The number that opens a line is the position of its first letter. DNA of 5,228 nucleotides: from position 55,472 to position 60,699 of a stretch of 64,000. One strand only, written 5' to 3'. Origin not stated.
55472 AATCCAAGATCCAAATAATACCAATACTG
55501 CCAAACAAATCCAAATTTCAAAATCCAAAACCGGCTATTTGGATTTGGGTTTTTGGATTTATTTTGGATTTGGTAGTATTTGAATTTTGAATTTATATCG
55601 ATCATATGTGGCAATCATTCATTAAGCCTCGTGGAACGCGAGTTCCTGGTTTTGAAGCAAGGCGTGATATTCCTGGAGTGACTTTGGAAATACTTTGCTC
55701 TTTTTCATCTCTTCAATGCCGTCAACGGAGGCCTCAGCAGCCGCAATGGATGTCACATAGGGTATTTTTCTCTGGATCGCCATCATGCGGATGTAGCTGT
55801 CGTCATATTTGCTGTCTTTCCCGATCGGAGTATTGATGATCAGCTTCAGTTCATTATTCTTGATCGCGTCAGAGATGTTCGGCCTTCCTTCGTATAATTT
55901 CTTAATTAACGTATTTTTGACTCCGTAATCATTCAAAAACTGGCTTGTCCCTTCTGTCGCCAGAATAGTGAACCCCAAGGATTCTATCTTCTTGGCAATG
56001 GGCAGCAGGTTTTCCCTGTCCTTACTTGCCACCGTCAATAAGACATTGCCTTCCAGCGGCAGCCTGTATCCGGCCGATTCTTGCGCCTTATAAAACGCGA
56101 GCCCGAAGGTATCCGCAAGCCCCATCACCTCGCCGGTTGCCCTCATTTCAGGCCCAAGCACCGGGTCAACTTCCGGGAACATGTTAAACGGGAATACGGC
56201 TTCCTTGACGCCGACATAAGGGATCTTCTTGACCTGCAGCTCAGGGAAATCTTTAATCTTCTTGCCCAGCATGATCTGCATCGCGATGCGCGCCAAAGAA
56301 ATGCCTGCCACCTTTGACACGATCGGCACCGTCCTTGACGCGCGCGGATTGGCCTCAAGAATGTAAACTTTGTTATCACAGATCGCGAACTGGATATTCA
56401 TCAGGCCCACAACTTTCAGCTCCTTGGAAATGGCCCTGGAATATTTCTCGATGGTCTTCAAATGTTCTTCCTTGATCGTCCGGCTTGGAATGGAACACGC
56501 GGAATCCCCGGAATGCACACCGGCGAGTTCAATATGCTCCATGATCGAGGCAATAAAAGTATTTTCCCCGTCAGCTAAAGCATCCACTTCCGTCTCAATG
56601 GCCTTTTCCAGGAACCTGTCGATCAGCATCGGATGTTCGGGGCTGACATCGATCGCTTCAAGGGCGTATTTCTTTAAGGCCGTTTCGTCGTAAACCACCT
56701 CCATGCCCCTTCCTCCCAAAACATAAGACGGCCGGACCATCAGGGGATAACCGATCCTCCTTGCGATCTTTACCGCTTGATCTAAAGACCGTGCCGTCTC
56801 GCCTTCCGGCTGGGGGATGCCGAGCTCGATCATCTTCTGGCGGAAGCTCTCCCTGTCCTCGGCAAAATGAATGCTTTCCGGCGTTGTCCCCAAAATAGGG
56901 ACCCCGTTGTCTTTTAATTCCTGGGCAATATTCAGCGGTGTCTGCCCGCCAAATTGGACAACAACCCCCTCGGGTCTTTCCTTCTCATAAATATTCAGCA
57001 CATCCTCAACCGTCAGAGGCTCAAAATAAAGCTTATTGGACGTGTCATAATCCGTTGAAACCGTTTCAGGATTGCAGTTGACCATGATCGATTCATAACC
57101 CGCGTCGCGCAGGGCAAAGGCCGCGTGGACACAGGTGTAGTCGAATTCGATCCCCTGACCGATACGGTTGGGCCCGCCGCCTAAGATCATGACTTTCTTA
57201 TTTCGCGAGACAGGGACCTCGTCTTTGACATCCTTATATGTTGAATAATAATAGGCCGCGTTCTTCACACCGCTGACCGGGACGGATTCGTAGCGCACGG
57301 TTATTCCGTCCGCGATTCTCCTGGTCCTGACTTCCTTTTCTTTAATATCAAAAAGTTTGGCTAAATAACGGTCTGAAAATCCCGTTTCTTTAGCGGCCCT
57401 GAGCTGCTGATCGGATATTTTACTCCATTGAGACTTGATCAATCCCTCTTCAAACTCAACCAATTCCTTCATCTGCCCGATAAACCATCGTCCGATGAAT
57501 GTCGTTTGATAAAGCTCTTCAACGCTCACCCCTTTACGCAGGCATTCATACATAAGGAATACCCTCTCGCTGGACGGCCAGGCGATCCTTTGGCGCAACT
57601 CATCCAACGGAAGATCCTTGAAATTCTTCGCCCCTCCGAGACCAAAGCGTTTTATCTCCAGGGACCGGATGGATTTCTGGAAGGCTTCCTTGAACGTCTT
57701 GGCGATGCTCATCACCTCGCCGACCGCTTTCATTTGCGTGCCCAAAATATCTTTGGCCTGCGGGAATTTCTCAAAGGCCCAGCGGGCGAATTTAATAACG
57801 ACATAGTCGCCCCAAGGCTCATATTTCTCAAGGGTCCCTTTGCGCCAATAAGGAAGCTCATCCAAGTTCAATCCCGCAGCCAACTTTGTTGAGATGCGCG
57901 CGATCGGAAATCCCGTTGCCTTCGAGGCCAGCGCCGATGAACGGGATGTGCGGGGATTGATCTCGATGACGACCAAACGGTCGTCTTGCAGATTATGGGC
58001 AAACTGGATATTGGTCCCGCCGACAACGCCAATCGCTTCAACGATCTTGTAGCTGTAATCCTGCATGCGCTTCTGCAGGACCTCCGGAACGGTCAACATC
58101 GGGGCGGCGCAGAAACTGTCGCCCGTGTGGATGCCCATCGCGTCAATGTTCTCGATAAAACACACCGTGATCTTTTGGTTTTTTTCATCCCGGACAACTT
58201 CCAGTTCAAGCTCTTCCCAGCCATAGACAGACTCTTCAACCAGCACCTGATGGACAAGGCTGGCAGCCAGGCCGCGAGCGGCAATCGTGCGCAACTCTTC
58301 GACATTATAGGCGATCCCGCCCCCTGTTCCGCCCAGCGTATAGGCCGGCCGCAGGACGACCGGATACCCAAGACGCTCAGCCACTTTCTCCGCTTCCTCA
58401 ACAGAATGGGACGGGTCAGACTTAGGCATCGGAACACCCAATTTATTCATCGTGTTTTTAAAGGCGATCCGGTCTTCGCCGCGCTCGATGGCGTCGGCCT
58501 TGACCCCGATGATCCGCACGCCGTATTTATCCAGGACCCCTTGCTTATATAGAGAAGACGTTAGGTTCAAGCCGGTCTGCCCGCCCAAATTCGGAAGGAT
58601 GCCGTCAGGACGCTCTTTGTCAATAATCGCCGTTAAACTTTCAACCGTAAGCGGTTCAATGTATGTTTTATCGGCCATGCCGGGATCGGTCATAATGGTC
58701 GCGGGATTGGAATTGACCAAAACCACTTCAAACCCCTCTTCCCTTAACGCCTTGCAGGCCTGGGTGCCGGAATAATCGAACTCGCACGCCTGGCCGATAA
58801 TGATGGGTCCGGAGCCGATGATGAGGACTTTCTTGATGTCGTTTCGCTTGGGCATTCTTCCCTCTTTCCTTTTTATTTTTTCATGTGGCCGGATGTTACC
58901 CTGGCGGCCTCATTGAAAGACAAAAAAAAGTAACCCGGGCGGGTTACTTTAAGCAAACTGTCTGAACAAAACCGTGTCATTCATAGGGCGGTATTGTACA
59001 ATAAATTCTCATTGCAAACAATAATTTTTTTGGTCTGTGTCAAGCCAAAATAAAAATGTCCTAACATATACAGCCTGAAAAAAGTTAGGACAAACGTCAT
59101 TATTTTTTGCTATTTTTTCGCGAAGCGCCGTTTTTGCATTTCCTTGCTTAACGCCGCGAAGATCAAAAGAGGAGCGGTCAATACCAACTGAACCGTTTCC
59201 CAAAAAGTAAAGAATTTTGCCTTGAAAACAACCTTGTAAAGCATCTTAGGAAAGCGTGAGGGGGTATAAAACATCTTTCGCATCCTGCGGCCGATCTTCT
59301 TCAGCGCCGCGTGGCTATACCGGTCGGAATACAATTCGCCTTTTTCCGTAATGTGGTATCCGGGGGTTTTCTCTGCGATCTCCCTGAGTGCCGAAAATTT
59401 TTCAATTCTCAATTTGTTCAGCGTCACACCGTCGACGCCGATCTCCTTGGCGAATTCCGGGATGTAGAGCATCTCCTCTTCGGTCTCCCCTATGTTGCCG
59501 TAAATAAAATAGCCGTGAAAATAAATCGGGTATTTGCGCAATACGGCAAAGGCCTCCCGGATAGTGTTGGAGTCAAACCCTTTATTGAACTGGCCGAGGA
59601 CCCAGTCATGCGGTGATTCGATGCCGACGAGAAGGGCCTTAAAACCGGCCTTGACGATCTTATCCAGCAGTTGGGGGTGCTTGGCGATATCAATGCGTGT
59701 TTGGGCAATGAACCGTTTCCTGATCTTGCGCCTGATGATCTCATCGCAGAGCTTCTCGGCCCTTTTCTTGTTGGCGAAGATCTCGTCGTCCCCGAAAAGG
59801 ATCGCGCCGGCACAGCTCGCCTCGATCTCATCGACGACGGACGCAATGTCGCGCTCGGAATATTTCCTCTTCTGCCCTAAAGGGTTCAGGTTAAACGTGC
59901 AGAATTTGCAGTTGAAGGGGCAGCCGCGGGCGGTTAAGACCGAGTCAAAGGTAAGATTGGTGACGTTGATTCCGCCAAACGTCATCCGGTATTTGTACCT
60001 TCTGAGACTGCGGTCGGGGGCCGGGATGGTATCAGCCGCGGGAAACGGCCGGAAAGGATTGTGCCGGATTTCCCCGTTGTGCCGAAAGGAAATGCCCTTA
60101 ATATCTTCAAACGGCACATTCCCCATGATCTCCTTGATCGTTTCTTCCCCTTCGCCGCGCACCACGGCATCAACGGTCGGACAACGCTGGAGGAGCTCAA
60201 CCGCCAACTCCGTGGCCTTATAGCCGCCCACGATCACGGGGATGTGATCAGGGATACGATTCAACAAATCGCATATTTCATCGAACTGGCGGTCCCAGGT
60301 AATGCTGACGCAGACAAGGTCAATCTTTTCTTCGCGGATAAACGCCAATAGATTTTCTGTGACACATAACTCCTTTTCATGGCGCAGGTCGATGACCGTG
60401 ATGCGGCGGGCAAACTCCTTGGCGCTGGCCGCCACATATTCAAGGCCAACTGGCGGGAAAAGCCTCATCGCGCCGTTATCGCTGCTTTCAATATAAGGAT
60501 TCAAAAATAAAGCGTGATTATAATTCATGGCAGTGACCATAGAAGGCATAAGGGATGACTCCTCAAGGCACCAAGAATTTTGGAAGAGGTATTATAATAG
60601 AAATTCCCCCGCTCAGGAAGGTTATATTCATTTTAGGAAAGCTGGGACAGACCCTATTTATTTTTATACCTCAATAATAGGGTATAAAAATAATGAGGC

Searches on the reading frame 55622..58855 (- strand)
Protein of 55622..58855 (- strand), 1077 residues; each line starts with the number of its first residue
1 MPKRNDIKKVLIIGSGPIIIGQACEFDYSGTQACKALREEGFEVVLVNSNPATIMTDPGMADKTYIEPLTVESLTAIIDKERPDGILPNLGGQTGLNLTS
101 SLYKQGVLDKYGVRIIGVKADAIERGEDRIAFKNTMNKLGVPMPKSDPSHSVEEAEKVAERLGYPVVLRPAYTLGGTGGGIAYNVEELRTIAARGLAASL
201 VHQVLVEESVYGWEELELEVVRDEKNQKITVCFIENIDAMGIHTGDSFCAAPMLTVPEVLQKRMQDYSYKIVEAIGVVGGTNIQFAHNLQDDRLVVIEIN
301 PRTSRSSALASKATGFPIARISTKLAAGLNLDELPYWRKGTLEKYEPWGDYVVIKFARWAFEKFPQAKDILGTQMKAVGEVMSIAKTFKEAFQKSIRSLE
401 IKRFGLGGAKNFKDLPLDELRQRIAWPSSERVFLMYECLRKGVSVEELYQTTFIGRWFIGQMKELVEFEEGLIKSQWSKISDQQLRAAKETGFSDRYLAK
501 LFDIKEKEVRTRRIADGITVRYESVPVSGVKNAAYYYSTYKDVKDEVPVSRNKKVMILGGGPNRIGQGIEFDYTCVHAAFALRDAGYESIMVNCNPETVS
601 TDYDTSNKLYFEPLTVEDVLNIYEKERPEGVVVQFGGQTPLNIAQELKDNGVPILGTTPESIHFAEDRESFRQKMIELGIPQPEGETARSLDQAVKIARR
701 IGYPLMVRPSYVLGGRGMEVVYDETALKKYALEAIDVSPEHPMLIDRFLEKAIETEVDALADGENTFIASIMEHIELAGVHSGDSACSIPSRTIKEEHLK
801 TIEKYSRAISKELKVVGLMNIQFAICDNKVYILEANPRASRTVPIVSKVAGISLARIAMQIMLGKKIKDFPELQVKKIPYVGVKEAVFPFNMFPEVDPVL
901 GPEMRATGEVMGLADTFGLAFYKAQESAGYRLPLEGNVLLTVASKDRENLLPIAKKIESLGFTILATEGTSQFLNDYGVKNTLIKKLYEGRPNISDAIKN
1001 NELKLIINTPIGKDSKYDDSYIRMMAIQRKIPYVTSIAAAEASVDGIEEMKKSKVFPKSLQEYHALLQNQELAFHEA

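Call 52: search_protein_families(library=pfam, proteins=[window:55622-58855:-], max_evalue=0.00001)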
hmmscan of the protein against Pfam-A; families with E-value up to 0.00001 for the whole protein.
window:55622-58855:- (1077 aa): 11 families
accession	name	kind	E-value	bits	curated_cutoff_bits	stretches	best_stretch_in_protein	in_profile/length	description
PF25596.1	CPSase_L_D1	-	1.2e-101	335.3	27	2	552-663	2-117/118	Carbamoyl phosphate synthase preATP-grasp domain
PF02786.22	CPSase_L_D2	-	1.2e-100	335.8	19.8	2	128-333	1-210/211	Carbamoyl-phosphate synthase L chain, ATP binding domain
PF02222.28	ATP-grasp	-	7.4e-23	81.5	27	2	136-304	3-164/179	ATP-grasp domain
PF02142.27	MGS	-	7.7e-23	80.9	24.1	1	950-1035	2-94/94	MGS-like domain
PF02787.25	CPSase_L_D3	-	1.3e-21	76.8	26.6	1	423-501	2-79/80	Carbamoyl-phosphate synthetase large chain, oligomerisation domain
PF07478.18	Dala_Dala_lig_C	-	2e-17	63.8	24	2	149-301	22-174/204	D-ala D-ala ligase C-terminus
PF15632.11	ATPgrasp_Ter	-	1e-13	51.6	29.1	1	743-872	5-118/131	ATP-grasp in the biosynthetic pathway with Ter operon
PF02655.19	ATP-grasp_3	-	1.8e-12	48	23.2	0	128-303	3-157/160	ATP-grasp domain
PF01071.24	GARS_A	-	9.4e-08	32.5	27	0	672-838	7-188/194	Phosphoribosylglycinamide synthetase, ATP-grasp (A) domain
PF08442.15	ATP-grasp_2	-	4.3e-07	30.2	29.5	0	133-232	8-123/202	ATP-grasp domain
PF13549.11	ATP-grasp_5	-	4.9e-07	29.8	27.6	0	134-169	17-52/221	ATP-grasp domain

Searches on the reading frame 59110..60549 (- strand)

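Call 52: search_protein_families(library=pfam, proteins=[window:59110-60549:-], max_evalue=0.00001)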
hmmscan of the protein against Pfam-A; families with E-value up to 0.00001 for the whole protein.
window:59110-60549:- (479 aa): 2 families
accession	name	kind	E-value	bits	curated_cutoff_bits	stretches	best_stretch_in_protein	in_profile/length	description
PF04055.27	Radical_SAM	-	1.5e-16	61.5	29.5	1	206-363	3-162/166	Radical SAM superfamily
PF02310.24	B12-binding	-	2.8e-16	59.9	32.1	1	31-141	12-120/121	B12 binding domain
